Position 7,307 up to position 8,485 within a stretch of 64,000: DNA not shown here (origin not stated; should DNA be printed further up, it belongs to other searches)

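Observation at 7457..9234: Reverse-order DarG-like / DarT-like ADP-ribosylation module with an extended DarT-like protein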

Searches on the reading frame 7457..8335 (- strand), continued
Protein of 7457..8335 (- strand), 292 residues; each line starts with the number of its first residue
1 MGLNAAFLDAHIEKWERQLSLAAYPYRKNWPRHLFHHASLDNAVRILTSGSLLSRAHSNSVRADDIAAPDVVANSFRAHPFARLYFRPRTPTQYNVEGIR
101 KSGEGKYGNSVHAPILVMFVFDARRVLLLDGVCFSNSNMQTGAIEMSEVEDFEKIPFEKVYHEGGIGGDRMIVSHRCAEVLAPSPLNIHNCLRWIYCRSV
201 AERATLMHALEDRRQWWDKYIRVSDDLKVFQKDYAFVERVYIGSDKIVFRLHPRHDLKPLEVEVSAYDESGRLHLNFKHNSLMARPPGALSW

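Call 91: find_encoding_contigs(protein=P0115, flank=8000, max_places=1)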
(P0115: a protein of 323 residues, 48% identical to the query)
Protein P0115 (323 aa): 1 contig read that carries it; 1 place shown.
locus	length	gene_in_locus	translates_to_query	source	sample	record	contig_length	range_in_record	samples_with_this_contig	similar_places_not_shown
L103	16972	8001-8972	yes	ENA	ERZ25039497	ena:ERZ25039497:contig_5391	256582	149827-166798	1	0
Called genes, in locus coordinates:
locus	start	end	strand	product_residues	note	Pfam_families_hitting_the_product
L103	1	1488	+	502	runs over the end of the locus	PF07364:DUF1485, PF07171:MlrC_C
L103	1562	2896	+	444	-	PF00083:Sugar_tr, PF06609:TRI12 (faint), PF07690:MFS_1, PF06779:MFS_4, PF07690:MFS_1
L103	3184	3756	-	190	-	PF13371:TPR_9 (faint), PF07719:TPR_2 (faint), PF23914:TPR_CcmH_CycH (faint), PF00515:TPR_1 (faint), PF13414:TPR_11 (faint), PF13431:TPR_17 (faint)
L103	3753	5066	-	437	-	PF13187:Fer4_9 (faint), PF00037:Fer4 (faint), PF12838:Fer4_7, PF13183:Fer4_8, PF13237:Fer4_10, PF13484:Fer4_16 (weak), PF13534:Fer4_17, PF02754:CCG, +1 more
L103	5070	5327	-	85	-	-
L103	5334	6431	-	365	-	PF01565:FAD_binding_4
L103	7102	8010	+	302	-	PF01661:Macro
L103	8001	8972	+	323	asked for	PF14487:DarT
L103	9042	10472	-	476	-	PF01565:FAD_binding_4, PF02913:FAD-oxidase_C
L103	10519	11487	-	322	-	PF00389:2-Hacid_dh, PF02826:2-Hacid_dh_C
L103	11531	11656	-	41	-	PF00444:Ribosomal_L36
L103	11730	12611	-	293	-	-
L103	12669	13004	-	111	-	PF07883:Cupin_2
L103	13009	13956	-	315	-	PF00126:HTH_1, PF03466:LysR_substrate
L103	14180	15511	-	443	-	PF01979:Amidohydro_1, PF07969:Amidohydro_3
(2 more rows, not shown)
